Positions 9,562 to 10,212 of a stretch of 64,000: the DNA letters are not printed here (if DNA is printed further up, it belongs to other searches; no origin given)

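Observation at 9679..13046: Uncharacterised two-gene operon: 838-aa polytopic membrane protein with a ~330-residue coiled-coil plus a proline-rich lipoprotein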

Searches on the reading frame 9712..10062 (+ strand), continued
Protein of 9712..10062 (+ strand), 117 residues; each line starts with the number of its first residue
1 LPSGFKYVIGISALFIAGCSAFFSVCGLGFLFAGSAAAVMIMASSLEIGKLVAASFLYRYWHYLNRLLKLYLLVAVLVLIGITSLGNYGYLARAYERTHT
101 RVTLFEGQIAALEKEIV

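Call 61: get_annotated_region(hit=H11, flank=6000)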
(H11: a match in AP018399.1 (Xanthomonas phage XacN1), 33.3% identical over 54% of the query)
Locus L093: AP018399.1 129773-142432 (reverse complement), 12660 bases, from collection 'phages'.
description: Xanthomonas phage XacN1 DNA, complete genome.
organism: Xanthomonas phage XacN1 (NCBI taxid 2042251)
taxonomy: Viruses; Duplodnaviria; Heunggongvirae; Uroviricota; Caudoviricetes
host: Xanthomonas citri; source: -; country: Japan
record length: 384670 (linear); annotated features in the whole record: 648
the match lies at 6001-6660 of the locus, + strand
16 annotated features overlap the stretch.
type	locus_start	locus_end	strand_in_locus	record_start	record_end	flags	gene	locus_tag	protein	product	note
CDS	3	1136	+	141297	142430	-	-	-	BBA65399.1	RecA-like protein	ORF251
CDS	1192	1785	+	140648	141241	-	-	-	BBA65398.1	predicted ORF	ORF250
CDS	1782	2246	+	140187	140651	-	-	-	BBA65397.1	predicted ORF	ORF249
CDS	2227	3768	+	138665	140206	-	-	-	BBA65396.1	helicase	ORF248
CDS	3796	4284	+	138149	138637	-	-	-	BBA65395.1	predicted ORF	ORF247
CDS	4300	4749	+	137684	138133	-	-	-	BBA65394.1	hypothetical protein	ORF246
CDS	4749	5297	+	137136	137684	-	-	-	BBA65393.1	DNA polymerase III alpha subunit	ORF245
CDS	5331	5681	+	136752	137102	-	-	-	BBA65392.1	predicted ORF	ORF244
CDS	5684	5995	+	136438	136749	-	-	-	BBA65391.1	predicted ORF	ORF243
CDS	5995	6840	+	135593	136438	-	-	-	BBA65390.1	hypothetical protein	ORF242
CDS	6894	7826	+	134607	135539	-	-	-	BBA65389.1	sliding clamp loader subunit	ORF241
CDS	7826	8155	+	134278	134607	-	-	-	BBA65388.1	predicted ORF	ORF240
CDS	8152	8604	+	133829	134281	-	-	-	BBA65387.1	predicted ORF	ORF239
CDS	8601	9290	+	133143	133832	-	-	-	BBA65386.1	hypothetical protein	ORF238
CDS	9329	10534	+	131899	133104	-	-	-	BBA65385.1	hypothetical protein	ORF237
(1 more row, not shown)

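Call 62: get_annotated_region(hit=H12, flank=6000)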
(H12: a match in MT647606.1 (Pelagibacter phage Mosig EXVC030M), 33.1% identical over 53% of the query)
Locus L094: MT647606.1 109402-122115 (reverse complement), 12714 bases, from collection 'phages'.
description: Pelagibacter phage Mosig EXVC030M, complete genome.
organism: Pelagibacter phage Mosig EXVC030M (NCBI taxid 2759214)
taxonomy: Viruses; Duplodnaviria; Heunggongvirae; Uroviricota; Caudoviricetes; Kyanoviridae
host: Candidatus Pelagibacter ubique HTCC1062; source: oxygen minimum zone; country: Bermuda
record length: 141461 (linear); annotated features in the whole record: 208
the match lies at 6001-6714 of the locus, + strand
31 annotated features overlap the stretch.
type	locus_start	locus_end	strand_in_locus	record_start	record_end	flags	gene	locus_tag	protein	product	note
CDS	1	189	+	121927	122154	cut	-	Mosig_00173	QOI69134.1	hypothetical protein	-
CDS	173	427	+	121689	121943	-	-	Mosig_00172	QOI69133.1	hypothetical protein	-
CDS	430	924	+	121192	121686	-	-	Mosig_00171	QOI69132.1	hypothetical protein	-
CDS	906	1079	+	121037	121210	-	-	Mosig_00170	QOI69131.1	hypothetical protein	-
CDS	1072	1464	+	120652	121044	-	-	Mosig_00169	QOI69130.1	hypothetical protein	-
CDS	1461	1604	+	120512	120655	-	-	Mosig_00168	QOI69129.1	hypothetical protein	-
CDS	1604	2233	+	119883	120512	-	-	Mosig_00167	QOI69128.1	hypothetical protein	-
CDS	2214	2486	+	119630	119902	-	-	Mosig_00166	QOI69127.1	putative glutaredoxin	-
CDS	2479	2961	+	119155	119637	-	-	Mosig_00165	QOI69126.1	hypothetical protein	-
CDS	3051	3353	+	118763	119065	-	-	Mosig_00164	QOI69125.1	hypothetical protein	-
CDS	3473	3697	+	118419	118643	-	-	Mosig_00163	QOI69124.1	hypothetical protein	-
CDS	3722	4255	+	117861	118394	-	-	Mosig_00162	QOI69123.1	hypothetical protein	-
CDS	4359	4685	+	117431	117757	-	-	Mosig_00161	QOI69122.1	hypothetical protein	-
CDS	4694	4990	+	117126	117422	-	-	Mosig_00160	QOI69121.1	hypothetical protein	-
CDS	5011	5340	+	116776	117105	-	-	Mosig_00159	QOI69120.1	hypothetical protein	-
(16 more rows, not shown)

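Call 64: get_annotated_region(hit=H7, flank=5000)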
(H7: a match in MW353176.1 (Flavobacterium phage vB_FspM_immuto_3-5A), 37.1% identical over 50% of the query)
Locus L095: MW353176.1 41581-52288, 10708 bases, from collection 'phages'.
description: Flavobacterium phage vB_FspM_immuto_3-5A, complete genome.
organism: Flavobacterium phage vB_FspM_immuto_3-5A (NCBI taxid 2801478)
taxonomy: Viruses; Duplodnaviria; Heunggongvirae; Uroviricota; Caudoviricetes; Immutovirus
host: Flavobacterium sp. LMO8; source: Baltic Sea mesocosm; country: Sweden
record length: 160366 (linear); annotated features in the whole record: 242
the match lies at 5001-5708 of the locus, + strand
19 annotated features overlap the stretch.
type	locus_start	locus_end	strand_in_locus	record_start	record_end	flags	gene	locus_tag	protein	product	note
CDS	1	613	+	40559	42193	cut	-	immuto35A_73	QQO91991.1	chaperonin GroEL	Chaperonin GroEL (HSP60 family), GroL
CDS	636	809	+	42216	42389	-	-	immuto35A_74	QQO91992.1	hypothetical protein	-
CDS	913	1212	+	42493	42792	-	-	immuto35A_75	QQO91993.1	flagellar basal body-associated protein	Flagellar basal body-associated protein, FliL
CDS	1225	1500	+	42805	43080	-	-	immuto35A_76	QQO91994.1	hypothetical protein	-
CDS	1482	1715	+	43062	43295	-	-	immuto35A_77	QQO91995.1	Zn-finger protein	-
CDS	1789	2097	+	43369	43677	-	-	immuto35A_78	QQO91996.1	hypothetical protein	-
CDS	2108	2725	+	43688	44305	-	-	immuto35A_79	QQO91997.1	putative chitinase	-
CDS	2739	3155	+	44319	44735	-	-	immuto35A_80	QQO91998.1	holin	Phage-related holin (Lysis protein)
CDS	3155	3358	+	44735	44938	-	-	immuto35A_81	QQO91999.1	YneF protein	Uncharacterized protein YneF, UPF0154 family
CDS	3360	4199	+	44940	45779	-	-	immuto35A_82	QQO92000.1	hypothetical protein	-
CDS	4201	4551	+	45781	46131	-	-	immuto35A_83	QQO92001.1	hypothetical protein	-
CDS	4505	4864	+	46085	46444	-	-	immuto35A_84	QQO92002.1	hypothetical protein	Uncharacterized protein (COG5399)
CDS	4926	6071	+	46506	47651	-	-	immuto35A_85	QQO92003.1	hypothetical protein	-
CDS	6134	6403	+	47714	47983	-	-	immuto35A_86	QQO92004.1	protein of unknown function DUF3310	-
CDS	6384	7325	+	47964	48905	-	-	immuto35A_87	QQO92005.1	PD-(D/E)XK nuclease superfamily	-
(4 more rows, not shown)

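Call 65: get_annotated_region(hit=H6, flank=5000)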
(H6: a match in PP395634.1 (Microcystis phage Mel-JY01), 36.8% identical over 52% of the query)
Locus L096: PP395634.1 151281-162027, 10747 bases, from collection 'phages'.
description: Microcystis phage Mel-JY01, complete genome.
organism: Microcystis phage Mel-JY01 (NCBI taxid 3126653)
taxonomy: Viruses; Duplodnaviria; Heunggongvirae; Uroviricota; Caudoviricetes
host: Microcystis elabens; source: -; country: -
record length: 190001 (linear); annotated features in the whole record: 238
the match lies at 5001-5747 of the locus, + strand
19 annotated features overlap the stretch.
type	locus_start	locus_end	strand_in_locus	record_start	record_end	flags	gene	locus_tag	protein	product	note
CDS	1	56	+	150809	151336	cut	-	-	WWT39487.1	hypothetical protein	-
CDS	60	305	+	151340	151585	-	-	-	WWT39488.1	hypothetical protein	-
CDS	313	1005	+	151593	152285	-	-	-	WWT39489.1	hypothetical protein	-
CDS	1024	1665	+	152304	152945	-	-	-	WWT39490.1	hypothetical protein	-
CDS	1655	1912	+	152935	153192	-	-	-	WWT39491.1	hypothetical protein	-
CDS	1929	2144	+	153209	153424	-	-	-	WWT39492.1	hypothetical protein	-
CDS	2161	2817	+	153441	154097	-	-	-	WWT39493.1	thymidylate synthase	-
CDS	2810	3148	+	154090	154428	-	-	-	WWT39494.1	hypothetical protein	-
CDS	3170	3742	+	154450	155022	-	-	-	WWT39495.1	hypothetical protein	-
CDS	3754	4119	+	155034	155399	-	-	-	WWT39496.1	hypothetical protein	-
CDS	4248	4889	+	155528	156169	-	-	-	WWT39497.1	major paralogous domain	-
CDS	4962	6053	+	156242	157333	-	-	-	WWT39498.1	hypothetical protein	-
CDS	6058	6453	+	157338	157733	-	-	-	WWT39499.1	hypothetical protein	-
CDS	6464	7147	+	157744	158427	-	-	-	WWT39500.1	hypothetical protein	-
CDS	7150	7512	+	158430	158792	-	-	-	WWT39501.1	hypothetical protein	-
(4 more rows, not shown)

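Call 66: get_annotated_region(hit=H5, flank=5000)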
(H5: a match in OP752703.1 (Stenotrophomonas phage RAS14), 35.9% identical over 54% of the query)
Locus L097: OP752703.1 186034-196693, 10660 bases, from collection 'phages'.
description: Stenotrophomonas phage RAS14, complete genome.
organism: Stenotrophomonas phage RAS14 (NCBI taxid 2996120)
taxonomy: Viruses; Duplodnaviria; Heunggongvirae; Uroviricota; Caudoviricetes
host: Stenotrophomonas maltophilia; source: sewage; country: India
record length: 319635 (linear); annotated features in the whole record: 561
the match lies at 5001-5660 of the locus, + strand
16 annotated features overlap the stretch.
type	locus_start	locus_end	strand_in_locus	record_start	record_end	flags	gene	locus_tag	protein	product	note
CDS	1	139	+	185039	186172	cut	-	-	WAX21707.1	hypothetical protein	-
CDS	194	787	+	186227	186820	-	-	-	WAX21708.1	hypothetical protein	-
CDS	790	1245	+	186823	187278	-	-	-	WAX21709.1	hypothetical protein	-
CDS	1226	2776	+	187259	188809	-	-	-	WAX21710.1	hypothetical protein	-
CDS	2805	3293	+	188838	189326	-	-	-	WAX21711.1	hypothetical protein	-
CDS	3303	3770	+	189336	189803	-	-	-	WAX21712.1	hypothetical protein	-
CDS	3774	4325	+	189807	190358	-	-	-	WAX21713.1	hypothetical protein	-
CDS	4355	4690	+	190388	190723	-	-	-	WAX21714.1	hypothetical protein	-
CDS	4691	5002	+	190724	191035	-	-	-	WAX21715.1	hypothetical protein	-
CDS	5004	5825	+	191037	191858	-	-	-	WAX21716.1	hypothetical protein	-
CDS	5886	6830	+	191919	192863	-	-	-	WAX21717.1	hypothetical protein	-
CDS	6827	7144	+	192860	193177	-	-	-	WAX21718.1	hypothetical protein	-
CDS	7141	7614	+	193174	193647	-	-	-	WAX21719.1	hypothetical protein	-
CDS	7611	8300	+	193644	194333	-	-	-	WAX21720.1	hypothetical protein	-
CDS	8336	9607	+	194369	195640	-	-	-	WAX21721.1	hypothetical protein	-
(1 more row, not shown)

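Call 69: search_protein_families(library=pfam, alignment_id=A5, max_evalue=0.01)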
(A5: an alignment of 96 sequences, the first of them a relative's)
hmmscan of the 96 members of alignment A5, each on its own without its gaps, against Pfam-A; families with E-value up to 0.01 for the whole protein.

A. member 1, P0137 (395 aa): 0 families

B. families by the number of members that match (of 96 scanned): 42 families (the first 25 are shown)
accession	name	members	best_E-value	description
PF00335.26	Tetraspanin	7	0.00017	Tetraspanin family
PF06785.16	UPF0242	4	1.7e-06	Uncharacterised protein family (UPF0242) N-terminus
PF23203.1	KIF21A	2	8.7e-07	KIF21A-like domain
PF14362.11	DUF4407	2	0.00039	Domain of unknown function (DUF4407)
PF11932.13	DUF3450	2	0.00057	Protein of unknown function (DUF3450)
PF20663.3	COG4_N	2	0.0012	Conserved oligomeric Golgi complex subunit 4, N-terminal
PF15469.12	Sec5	1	1.4e-05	Exocyst complex component Sec5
PF02203.21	TarH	1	3.9e-05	Tar ligand binding domain homologue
PF06005.17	ZapB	1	7.2e-05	Cell division protein ZapB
PF25526.1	LIP-1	1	7.7e-05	Liprin-alpha-like coiled coil domain 2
PF24423.1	OVT1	1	0.00078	Major antigen, helical domain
PF17561.7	TssO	1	0.00085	Type VI secretion system, TssO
PF17675.6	APG6_N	1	0.00089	Apg6 coiled-coil region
PF18980.5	DUF5716_C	1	0.0015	Family of unknown function (DUF5716) C-terminal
PF07889.17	DUF1664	1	0.002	Protein of unknown function (DUF1664)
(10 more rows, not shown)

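Call 71: find_encoding_contigs(protein=P0142, flank=7000, max_places=1)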
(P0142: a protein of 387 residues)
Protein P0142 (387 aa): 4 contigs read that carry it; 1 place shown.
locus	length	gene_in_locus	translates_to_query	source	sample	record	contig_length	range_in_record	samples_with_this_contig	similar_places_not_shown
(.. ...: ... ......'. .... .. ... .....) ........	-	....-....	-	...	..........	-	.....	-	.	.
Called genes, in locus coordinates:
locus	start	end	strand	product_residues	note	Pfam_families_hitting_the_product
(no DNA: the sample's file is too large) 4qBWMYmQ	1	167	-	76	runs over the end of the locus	-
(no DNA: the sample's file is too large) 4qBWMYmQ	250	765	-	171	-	PF00719:Pyrophosphatase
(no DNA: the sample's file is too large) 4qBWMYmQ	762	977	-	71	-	-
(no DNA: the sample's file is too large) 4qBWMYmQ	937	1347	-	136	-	PF03013:Pyr_excise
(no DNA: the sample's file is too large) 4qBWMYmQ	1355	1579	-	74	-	-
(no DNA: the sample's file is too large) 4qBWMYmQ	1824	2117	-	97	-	-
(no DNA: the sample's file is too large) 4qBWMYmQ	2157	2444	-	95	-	-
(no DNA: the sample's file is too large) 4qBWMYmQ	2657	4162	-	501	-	-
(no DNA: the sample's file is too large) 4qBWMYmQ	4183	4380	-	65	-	-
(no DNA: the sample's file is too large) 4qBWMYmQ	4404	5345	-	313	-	PF13481:AAA_25, PF03796:DnaB_C (faint), PF06745:ATPase (weak)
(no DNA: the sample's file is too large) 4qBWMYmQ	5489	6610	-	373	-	-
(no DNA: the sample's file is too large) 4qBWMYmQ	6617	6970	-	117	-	-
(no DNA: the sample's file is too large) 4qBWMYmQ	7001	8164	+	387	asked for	-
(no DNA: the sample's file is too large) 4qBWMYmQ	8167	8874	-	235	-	PF02562:PhoH, PF13245:AAA_19 (weak), PF13604:AAA_30 (weak)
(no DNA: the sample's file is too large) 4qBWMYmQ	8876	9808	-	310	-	PF13365:Trypsin_2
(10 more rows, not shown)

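Call 72: find_encoding_contigs(protein=P0201, flank=7000, max_places=1)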
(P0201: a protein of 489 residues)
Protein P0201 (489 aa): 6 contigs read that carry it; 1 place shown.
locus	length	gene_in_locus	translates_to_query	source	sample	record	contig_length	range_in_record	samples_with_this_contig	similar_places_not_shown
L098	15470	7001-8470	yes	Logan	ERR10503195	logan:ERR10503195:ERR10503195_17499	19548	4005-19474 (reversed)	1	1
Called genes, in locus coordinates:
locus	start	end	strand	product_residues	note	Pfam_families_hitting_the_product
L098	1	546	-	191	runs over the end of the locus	PF18760:ART-PolyVal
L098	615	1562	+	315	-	-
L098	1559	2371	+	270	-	PF00149:Metallophos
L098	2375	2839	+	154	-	-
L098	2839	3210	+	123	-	-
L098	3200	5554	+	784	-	-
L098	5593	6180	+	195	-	-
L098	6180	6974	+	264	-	PF00140:Sigma70_r1_2 (weak), PF04542:Sigma70_r2, PF04545:Sigma70_r4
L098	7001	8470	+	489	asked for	-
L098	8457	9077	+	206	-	PF01510:Amidase_2 (weak)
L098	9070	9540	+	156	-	-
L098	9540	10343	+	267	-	PF20647:DUF6808 (faint)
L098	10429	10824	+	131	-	PF07463:NUMOD4, PF13392:HNH_3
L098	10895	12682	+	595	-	-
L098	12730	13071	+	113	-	-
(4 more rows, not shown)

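Call 73: find_encoding_contigs(protein=P0158, flank=7000, max_places=2)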
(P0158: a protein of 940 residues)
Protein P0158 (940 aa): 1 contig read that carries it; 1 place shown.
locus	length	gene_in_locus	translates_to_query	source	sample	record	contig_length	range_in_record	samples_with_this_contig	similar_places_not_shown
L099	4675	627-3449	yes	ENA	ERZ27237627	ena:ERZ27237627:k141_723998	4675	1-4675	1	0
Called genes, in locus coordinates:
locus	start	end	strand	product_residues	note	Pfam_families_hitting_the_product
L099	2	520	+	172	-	?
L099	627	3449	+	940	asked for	-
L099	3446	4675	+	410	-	?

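Call 85: find_related_loci(query=A5, collection=viral_contigs, flank=4000)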
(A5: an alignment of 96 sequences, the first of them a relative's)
Query A5 (395 aa) in viral_contigs; peptide patterns used: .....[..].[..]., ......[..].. (x = any residue, [..] = any of these).
600 stretches matched a pattern (row limit reached: there are more); 582 encode a relative of the query (tblastn E <= 1e-3); the best 80 are kept; 80 distinct loci.
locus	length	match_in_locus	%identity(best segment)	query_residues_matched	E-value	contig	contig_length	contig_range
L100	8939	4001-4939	52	2-313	6e-100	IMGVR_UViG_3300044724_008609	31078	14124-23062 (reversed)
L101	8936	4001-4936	47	4-315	2e-91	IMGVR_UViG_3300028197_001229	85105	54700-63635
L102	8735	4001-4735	35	4-315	2e-49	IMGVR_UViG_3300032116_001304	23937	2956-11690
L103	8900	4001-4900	32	1-353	5e-49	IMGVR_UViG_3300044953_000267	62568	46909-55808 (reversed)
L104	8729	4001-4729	35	1-312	1e-48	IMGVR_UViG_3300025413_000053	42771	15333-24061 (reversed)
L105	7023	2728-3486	33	1-319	6e-48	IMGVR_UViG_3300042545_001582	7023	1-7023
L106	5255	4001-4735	34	4-315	5e-47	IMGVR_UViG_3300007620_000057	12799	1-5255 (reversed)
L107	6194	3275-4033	33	1-319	9e-47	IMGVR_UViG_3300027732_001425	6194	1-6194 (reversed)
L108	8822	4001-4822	33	18-343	1e-46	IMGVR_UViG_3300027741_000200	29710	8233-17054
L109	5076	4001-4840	34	4-351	2e-46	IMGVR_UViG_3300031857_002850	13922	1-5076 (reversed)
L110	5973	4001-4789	35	1-339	1e-46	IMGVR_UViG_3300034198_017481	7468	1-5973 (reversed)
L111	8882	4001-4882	33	4-331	4e-46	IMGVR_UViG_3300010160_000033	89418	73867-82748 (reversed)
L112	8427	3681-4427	34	4-309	7e-45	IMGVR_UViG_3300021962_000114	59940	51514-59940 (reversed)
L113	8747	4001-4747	33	4-309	1e-44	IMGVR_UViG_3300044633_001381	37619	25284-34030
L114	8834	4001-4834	33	4-334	1e-44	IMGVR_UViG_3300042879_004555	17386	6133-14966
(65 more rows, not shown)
